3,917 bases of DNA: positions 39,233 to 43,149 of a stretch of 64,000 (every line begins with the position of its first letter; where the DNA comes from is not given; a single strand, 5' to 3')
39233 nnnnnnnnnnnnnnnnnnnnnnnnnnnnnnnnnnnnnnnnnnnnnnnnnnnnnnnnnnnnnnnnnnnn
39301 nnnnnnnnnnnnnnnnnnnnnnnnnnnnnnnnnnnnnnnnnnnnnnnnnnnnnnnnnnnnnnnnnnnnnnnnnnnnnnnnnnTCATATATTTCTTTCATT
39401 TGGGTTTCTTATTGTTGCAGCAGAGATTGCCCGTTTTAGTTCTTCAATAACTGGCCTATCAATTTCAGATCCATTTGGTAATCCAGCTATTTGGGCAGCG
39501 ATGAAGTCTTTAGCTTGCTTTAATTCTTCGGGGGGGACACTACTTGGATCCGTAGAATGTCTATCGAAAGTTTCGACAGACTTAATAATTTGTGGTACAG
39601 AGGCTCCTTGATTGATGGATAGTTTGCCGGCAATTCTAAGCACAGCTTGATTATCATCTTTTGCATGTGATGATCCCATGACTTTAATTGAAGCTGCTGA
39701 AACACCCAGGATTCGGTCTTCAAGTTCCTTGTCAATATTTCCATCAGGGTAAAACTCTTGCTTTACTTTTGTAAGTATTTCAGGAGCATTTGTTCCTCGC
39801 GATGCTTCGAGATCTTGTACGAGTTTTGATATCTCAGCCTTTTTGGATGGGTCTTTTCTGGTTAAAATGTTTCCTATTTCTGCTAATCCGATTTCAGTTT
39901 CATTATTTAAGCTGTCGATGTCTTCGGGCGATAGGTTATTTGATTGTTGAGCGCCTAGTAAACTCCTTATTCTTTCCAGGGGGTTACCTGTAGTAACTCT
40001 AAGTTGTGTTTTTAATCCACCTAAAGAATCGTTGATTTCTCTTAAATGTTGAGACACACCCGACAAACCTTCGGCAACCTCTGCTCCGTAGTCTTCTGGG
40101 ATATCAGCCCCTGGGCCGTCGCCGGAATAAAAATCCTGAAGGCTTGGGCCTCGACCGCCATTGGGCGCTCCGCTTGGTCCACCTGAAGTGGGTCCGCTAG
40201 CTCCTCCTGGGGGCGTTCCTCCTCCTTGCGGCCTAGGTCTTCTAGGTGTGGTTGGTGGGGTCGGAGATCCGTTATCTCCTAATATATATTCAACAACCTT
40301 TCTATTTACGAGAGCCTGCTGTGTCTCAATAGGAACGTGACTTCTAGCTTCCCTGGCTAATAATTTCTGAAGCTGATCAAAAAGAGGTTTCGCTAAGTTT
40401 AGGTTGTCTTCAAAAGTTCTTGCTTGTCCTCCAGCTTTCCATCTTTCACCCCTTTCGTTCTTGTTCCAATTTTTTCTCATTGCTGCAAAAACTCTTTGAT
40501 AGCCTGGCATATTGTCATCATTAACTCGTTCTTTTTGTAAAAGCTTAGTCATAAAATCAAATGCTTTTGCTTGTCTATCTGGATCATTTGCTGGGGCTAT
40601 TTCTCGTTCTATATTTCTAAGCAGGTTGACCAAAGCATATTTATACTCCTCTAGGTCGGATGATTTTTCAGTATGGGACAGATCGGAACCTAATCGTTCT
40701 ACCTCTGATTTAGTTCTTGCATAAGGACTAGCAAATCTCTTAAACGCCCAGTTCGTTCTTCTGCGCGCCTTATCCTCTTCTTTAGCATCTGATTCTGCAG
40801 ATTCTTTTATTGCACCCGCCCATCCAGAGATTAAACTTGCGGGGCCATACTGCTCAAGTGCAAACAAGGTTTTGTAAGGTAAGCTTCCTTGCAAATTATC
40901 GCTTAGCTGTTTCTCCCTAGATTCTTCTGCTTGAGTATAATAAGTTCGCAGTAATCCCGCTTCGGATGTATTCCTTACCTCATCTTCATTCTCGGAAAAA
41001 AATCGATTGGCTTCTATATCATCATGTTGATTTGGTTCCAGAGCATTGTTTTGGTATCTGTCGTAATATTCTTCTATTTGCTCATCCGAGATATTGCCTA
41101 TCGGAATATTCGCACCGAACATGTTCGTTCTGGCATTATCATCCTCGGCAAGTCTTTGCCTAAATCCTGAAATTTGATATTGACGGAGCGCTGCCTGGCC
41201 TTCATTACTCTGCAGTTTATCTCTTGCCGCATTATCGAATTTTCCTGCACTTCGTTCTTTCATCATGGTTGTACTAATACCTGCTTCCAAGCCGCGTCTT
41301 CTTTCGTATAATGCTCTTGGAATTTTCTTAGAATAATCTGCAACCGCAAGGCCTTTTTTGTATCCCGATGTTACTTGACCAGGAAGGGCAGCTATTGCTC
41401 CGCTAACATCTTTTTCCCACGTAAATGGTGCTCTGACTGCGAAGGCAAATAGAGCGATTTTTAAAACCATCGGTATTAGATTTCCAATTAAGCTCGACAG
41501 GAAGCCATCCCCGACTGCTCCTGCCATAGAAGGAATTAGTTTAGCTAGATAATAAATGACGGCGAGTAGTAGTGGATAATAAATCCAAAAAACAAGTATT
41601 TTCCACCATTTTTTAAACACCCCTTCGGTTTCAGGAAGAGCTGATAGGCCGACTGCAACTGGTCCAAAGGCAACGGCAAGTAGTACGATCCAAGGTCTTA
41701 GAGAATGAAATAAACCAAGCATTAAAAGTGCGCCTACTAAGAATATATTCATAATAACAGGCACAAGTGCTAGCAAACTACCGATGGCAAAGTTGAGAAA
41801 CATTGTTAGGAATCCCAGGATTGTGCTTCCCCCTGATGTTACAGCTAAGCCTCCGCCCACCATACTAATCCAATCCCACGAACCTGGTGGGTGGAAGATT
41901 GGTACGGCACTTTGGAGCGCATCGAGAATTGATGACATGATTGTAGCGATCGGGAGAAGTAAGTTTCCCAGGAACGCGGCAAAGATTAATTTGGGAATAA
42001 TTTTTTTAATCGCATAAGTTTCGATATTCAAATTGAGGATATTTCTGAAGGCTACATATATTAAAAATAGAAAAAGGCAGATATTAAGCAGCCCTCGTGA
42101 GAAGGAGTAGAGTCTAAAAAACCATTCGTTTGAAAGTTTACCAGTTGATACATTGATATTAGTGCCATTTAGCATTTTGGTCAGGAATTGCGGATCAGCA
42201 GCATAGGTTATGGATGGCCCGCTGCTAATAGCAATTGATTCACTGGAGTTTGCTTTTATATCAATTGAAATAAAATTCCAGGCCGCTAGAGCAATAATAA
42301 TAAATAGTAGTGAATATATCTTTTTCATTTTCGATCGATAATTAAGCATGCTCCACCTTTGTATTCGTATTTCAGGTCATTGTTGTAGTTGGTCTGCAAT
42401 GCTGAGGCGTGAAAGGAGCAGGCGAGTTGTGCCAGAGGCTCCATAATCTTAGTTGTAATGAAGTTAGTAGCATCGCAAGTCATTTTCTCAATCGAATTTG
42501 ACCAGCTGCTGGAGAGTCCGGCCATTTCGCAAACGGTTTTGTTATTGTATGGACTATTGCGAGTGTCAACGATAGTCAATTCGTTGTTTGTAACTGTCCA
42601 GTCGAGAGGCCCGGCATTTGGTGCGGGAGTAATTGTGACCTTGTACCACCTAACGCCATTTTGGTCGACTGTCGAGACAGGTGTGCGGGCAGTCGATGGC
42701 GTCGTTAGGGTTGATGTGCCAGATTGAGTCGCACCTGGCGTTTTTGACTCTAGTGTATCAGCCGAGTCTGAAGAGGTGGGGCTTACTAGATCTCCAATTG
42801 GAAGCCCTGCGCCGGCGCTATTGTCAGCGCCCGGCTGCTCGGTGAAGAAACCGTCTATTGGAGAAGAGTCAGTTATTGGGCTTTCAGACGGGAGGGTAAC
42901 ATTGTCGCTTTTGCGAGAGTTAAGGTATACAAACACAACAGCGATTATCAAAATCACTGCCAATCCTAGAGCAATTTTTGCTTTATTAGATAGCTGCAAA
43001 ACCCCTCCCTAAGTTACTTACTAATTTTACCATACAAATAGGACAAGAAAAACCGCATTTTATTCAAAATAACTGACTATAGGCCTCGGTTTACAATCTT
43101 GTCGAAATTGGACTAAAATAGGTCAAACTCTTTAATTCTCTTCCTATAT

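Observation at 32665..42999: Tightly coupled six-gene operon built around two paralogous giant VirB6/TrbL/TcpH-like membrane proteins: candidate undescribed T4SS-like translocation module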

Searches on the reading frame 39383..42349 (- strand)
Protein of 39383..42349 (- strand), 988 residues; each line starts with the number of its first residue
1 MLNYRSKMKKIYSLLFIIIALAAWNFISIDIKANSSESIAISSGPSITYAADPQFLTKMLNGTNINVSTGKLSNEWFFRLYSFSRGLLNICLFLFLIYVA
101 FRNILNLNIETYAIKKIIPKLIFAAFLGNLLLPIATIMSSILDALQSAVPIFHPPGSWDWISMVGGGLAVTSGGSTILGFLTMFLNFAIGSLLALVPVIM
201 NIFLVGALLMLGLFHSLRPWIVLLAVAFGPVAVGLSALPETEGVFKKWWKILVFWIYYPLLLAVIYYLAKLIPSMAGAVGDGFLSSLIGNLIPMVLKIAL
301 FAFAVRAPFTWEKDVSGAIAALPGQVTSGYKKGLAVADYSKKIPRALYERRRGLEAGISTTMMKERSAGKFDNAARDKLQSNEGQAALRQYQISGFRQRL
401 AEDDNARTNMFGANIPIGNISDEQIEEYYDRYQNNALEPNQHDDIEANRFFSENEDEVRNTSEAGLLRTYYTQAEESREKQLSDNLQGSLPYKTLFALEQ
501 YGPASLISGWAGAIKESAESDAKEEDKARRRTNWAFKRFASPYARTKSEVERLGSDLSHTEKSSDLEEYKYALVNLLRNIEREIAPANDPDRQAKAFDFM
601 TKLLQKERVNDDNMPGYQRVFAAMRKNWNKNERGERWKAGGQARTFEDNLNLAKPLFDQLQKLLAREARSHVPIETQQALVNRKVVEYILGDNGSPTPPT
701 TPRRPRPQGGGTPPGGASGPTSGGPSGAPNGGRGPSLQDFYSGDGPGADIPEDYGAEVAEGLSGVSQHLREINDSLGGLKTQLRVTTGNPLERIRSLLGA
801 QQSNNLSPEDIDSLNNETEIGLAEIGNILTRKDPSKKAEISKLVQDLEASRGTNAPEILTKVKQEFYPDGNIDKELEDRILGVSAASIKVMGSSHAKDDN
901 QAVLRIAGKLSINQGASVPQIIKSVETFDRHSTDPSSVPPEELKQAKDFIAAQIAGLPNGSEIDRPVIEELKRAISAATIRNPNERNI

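Call 5: search_protein_families(library=pfam, proteins=[window:39383-42349:-], max_evalue=1)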
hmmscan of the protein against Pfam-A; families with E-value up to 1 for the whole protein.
window:39383-42349:- (988 aa): 0 families

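Call 24: find_homologous_proteins(query=window:39383-42349:-)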
Query window:39383-42349:- (988 aa): 13 proteins with E <= 0.001 among 8000 candidates.
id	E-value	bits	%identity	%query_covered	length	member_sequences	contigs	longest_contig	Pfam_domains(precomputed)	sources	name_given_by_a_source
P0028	0.0e+0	2200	100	99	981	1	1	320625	-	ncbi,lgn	-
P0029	7.3e-222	757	41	99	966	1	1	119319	-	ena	-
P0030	1.3e-202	694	41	68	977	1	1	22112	-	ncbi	-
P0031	4.6e-179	616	41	78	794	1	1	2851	PF19590.5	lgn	-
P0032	1.8e-109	385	31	99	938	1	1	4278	-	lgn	-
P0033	2.1e-100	355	34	58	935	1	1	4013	-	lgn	-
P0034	1.1e-96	343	28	99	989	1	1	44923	-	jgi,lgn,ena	-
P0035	3.5e-96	341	29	99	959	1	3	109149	-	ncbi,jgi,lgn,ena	ncbi:MAG: hypothetical protein ABH810_00670 [bacterium]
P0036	4.3e-39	152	30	46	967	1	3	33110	PF19590.5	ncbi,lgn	-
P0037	4.8e-9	53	28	34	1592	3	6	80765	PF19590.5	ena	-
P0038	2.7e-8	51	27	23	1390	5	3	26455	-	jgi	jgi:hypothetical protein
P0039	2.7e-5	41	27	22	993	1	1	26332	PF19590.5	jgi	-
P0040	5.9e-5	39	26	21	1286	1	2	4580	PF19590.5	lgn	-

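Call 28: search_protein_families(library=ncbifam, proteins=[window:39383-42349:-], max_evalue=0.1)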
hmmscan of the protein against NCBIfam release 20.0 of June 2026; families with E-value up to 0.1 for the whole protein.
window:39383-42349:- (988 aa): 0 families

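Call 33: search_protein_families(library=pfam, proteins=[P0037, P0036, P0031], max_evalue=0.1)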
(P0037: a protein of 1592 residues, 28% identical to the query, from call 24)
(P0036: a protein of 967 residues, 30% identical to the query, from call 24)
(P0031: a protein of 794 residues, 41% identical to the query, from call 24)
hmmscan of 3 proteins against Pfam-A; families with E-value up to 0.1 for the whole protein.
P0037 (1592 aa): 4 families
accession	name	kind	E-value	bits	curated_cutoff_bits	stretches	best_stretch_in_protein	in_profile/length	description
PF04610.19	TrbL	-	0.0037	17.5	25.9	1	653-793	32-175/215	TrbL/VirB6 plasmid conjugal transfer protein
PF21724.2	DUF6861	-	0.0086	16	28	1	336-409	11-84/194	Family of unknown function (DUF6861)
PF13026.12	DUF3887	-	0.085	14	31.8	0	329-358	12-41/91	Protein of unknown function (DUF3887)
PF03813.20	Nrap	-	0.095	13.3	31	0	1320-1403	53-134/149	Nrap protein domain 1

P0036 (967 aa): 1 family
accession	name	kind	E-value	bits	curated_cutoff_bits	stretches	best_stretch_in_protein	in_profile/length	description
PF04610.19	TrbL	-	0.00012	22.3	25.9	1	184-305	95-211/215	TrbL/VirB6 plasmid conjugal transfer protein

P0031 (794 aa): 1 family
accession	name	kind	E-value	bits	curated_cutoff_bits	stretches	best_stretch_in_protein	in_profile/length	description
PF04610.19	TrbL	-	0.043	14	25.9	1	20-94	129-203/215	TrbL/VirB6 plasmid conjugal transfer protein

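Call 78: find_encoding_contigs(protein=P0036, flank=10000, max_places=2)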
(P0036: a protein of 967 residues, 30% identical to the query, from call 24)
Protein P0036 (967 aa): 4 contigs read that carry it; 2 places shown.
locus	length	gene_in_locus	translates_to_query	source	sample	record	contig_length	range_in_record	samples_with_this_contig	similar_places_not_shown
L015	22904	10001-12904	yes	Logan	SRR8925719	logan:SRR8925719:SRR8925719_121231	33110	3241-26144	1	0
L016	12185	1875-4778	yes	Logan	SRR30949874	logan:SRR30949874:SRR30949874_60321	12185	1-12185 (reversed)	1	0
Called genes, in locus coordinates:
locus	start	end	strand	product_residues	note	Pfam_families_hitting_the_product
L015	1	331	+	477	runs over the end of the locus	-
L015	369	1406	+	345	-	-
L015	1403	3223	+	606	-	PF02366:PMT (weak)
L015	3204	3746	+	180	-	-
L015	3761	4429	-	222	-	PF00535:Glycos_transf_2, PF10111:Glyco_tranf_2_2, PF13641:Glyco_tranf_2_3 (weak)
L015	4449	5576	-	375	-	PF13439:Glyco_transf_4, PF20706:GT4-conflict, PF00534:Glycos_transf_1, PF13692:Glyco_trans_1_4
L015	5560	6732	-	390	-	PF04932:Wzy_C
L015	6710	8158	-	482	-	PF04932:Wzy_C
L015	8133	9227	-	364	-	PF13439:Glyco_transf_4, PF13579:Glyco_trans_4_4 (weak), PF20706:GT4-conflict, PF00534:Glycos_transf_1, PF13692:Glyco_trans_1_4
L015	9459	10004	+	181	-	-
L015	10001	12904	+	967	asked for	PF19590:TrbL_3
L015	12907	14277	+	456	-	-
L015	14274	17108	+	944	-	-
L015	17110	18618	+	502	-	-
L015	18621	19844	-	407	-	PF00587:tRNA-synt_2b, PF03129:HGTP_anticodon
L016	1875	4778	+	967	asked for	PF19590:TrbL_3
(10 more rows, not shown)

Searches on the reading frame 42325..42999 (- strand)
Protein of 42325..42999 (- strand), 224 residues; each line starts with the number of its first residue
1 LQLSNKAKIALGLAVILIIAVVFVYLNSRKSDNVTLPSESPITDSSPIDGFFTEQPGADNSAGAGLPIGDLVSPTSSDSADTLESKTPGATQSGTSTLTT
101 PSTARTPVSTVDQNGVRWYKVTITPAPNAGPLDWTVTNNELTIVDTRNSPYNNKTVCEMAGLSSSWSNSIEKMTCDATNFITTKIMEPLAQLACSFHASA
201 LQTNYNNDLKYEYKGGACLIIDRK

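Call 5: search_protein_families(library=pfam, proteins=[window:42325-42999:-], max_evalue=1)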
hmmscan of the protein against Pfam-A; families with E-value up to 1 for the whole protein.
window:42325-42999:- (224 aa): 1 family
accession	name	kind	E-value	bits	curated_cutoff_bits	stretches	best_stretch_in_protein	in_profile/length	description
PF13190.11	PDGLE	-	0.35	11.1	27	0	8-32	3-27/102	PDGLE domain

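Call 28: search_protein_families(library=ncbifam, proteins=[window:42325-42999:-], max_evalue=0.1)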
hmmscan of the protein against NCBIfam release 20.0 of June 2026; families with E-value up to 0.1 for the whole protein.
window:42325-42999:- (224 aa): 1 family
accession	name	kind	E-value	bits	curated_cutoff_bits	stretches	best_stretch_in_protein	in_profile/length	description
NF041738.1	GG_III-CTERM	domain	0.015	15.2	22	1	9-31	4-26/28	GGIII-like transmembrane region-containing protein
